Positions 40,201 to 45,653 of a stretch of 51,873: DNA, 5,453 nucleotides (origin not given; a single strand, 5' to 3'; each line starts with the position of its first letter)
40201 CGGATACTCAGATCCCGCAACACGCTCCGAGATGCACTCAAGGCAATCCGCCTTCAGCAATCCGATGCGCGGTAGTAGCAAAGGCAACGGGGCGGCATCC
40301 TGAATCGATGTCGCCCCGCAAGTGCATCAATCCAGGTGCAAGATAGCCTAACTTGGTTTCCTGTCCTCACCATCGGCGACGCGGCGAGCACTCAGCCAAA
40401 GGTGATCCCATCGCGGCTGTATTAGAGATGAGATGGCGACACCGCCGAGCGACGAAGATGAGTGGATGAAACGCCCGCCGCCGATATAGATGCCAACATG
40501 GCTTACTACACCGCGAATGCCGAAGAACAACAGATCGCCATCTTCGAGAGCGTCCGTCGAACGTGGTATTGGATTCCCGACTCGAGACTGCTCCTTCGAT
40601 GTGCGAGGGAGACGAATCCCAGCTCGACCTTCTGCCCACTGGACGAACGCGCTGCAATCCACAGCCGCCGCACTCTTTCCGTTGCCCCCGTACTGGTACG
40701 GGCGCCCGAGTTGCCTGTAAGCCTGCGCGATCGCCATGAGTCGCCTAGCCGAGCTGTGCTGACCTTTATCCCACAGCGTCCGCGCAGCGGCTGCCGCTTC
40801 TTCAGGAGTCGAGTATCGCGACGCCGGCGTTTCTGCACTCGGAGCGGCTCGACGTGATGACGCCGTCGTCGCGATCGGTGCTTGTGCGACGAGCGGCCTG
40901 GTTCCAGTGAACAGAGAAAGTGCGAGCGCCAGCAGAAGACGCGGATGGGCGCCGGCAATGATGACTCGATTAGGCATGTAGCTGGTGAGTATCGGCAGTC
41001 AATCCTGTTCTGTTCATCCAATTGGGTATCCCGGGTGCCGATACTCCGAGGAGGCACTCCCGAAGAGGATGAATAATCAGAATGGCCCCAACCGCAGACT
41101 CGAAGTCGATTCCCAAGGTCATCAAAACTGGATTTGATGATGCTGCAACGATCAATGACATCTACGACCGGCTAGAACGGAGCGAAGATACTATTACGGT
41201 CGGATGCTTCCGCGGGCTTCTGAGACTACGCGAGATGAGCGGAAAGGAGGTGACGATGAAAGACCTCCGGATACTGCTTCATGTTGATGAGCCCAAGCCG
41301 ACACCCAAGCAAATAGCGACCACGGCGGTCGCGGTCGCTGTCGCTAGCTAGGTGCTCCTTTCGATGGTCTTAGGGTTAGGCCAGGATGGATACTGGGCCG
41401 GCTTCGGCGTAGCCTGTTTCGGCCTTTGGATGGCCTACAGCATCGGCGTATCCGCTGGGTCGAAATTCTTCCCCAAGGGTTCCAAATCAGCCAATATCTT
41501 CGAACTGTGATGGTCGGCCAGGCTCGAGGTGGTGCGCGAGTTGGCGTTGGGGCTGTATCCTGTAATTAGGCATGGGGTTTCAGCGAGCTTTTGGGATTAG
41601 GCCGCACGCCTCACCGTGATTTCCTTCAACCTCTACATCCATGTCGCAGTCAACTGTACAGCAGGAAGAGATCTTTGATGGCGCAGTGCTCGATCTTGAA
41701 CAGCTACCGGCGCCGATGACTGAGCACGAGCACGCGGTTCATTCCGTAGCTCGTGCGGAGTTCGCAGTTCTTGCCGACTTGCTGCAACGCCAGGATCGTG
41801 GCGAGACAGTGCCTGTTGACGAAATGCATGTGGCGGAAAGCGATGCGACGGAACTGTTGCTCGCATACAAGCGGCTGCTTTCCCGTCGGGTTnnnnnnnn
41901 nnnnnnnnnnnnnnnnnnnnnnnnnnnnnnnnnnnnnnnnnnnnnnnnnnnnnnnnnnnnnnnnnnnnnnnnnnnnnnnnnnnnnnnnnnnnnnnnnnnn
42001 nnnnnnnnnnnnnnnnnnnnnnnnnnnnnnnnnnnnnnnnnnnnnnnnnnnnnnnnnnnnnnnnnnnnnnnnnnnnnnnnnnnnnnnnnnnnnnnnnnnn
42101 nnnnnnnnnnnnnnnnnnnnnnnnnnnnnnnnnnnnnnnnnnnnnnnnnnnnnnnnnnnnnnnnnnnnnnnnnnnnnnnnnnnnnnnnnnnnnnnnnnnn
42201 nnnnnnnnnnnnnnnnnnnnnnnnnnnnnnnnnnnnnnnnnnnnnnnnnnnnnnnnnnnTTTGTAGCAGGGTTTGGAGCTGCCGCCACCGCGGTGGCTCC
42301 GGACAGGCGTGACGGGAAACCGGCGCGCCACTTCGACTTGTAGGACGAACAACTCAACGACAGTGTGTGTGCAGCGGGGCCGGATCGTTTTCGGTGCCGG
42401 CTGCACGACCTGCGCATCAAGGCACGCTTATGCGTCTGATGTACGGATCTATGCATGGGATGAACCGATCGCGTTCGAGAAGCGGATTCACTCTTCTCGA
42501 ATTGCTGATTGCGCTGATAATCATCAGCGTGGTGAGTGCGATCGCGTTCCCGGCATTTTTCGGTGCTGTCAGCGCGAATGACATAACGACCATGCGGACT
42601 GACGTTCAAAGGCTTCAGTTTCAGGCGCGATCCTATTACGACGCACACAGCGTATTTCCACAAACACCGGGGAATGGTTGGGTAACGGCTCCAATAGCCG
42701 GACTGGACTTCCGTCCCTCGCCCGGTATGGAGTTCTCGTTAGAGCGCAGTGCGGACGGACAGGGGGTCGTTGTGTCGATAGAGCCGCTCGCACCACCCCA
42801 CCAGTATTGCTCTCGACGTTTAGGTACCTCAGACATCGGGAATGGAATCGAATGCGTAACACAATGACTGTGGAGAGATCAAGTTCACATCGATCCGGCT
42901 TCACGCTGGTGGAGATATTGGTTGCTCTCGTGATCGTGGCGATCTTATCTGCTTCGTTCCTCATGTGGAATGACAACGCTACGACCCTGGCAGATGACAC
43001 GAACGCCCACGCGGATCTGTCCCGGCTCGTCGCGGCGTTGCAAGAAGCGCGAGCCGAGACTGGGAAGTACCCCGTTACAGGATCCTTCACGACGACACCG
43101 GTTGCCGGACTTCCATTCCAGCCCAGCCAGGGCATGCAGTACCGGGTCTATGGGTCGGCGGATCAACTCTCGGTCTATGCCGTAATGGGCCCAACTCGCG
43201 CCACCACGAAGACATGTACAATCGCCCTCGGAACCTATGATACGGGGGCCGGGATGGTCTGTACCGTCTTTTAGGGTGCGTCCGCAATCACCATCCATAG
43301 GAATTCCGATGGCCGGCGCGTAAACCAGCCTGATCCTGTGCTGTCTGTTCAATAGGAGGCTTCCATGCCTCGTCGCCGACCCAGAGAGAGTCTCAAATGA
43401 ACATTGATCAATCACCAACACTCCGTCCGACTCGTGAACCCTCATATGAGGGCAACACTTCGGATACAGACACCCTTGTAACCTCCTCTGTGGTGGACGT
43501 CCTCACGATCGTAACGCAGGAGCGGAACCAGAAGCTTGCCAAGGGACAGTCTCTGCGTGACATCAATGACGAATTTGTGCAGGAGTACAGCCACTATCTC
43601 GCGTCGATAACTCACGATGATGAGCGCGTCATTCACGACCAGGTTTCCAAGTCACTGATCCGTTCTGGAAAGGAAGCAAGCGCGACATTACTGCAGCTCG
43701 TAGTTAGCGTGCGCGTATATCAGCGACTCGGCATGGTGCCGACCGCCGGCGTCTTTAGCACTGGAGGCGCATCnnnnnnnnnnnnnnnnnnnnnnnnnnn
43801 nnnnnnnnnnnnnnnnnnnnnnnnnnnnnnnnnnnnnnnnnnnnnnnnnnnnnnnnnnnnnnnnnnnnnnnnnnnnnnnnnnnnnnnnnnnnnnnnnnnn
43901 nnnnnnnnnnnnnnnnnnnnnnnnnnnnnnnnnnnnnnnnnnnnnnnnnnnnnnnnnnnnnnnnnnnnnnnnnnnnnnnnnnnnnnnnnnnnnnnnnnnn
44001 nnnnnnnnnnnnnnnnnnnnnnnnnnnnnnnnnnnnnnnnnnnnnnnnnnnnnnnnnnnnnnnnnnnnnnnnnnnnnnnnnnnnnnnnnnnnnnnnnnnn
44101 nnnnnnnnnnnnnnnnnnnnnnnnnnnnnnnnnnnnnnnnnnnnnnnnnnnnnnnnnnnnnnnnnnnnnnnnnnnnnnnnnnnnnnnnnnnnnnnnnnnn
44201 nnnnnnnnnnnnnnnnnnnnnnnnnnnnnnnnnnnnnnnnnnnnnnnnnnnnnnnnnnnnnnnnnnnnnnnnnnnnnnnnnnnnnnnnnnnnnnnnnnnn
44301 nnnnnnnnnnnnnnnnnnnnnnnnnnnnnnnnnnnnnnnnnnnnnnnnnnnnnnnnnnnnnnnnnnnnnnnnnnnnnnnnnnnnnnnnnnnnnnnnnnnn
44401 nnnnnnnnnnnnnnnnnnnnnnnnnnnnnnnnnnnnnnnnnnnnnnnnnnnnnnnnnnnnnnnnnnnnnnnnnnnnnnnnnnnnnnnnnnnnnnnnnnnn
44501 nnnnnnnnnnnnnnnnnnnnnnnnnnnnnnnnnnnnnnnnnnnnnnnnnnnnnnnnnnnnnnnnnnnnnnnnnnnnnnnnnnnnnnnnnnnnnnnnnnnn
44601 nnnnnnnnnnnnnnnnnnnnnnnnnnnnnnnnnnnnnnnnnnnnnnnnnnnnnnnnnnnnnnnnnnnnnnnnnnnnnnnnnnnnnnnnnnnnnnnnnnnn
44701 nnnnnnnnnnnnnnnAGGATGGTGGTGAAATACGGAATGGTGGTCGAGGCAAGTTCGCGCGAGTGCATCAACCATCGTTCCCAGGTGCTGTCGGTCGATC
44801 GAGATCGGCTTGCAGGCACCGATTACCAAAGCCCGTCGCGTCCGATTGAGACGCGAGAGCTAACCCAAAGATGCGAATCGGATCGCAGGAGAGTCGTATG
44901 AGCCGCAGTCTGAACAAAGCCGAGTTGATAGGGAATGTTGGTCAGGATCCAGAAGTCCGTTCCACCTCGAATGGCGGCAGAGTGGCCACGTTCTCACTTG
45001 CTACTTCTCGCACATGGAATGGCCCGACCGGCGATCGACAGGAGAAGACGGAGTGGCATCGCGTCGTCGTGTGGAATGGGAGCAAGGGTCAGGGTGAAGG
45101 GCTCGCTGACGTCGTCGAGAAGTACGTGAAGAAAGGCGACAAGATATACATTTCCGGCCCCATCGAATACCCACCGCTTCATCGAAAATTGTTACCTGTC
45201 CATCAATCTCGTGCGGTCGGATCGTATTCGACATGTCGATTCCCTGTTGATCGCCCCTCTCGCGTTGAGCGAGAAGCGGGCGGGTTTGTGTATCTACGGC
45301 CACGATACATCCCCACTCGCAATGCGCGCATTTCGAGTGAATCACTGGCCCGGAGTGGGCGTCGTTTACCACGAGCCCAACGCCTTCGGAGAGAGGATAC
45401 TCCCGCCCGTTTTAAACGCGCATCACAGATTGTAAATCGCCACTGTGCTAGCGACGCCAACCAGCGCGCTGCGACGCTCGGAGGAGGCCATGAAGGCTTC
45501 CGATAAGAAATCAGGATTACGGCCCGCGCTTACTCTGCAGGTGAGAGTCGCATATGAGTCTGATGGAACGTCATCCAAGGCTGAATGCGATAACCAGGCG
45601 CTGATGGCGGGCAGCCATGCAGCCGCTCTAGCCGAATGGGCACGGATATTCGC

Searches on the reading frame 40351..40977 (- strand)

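Call 15: search_protein_families(library=pfam, proteins=[window:40351-40977:-], max_evalue=0.1)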
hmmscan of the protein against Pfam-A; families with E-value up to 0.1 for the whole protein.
window:40351-40977:- (209 aa): 3 families
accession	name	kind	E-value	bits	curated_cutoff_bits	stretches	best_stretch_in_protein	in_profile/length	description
PF00877.26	NLPC_P60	-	2.9e-26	91.9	23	1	91-199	1-105/105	NlpC/P60 family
PF05708.18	Peptidase_C92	-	0.0093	16.5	27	0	74-115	76-116/166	Permuted papain-like amidase enzyme, YaeF/YiiX, C92 family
PF04970.19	LRAT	-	0.083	13.6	24.3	0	145-175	4-33/120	Lecithin retinol acyltransferase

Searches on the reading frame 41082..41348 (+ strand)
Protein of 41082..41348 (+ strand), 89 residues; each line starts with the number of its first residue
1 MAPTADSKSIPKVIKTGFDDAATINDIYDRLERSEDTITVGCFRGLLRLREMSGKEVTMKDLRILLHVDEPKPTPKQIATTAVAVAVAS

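Call 15: search_protein_families(library=pfam, proteins=[window:41082-41348:+], max_evalue=0.1)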
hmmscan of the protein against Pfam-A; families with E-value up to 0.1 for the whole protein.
window:41082-41348:+ (89 aa): 1 family
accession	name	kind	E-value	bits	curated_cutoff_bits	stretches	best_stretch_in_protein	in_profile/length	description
PF14727.13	PHTB1_N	-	0.096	12.8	28.6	0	18-71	20-74/361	PTHB1 N-terminal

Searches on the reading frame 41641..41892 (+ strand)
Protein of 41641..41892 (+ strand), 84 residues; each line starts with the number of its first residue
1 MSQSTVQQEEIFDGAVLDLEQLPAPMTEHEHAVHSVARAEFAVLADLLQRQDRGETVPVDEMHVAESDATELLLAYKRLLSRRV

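Call 15: search_protein_families(library=pfam, proteins=[window:41641-41892:+], max_evalue=0.1)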
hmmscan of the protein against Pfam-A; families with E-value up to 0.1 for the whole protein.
window:41641-41892:+ (84 aa): 1 family
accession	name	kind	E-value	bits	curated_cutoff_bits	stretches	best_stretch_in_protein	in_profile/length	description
PF24167.1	DUF7411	-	0.03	14.3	28.7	1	29-63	84-118/194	Family of unknown function (DUF7411)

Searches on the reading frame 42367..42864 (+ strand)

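Call 16: search_protein_families(library=pfam, proteins=[window:42367-42864:+], max_evalue=0.1)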
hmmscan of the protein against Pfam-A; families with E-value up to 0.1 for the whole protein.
window:42367-42864:+ (166 aa): 2 families
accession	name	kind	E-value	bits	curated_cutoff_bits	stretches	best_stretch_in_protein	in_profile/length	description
PF07963.17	N_methyl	-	1.2e-08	34.7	21.2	1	36-61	2-27/27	Prokaryotic N-terminal methylation motif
PF05982.17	Sbt_1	-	0.066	12.9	27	1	43-101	72-130/308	Na+-dependent bicarbonate transporter superfamily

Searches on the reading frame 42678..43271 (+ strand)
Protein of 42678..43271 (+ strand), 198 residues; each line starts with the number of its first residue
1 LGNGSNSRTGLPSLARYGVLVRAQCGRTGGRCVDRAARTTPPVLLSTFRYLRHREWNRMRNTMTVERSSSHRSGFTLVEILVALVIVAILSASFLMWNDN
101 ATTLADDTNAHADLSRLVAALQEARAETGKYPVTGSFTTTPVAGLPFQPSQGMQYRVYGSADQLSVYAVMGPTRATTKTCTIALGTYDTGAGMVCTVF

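Call 16: search_protein_families(library=pfam, proteins=[window:42678-43271:+], max_evalue=0.1)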
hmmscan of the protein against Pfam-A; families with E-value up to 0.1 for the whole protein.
window:42678-43271:+ (198 aa): 2 families
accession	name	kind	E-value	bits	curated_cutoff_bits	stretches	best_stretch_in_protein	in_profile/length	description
PF07963.17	N_methyl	-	4.4e-08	32.8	21.2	1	70-93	2-25/27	Prokaryotic N-terminal methylation motif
PF10625.14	UspB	-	0.083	13.3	28.6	0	47-90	62-105/107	Universal stress protein B (UspB)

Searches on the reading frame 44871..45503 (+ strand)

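Call 16: search_protein_families(library=pfam, proteins=[window:44871-45503:+], max_evalue=0.1)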
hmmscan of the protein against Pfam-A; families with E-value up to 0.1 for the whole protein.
window:44871-45503:+ (211 aa): 1 family
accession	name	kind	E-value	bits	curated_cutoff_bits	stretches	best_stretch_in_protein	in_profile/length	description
PF00436.31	SSB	-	1.1e-22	80.5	26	1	14-100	1-80/104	Single-strand binding protein family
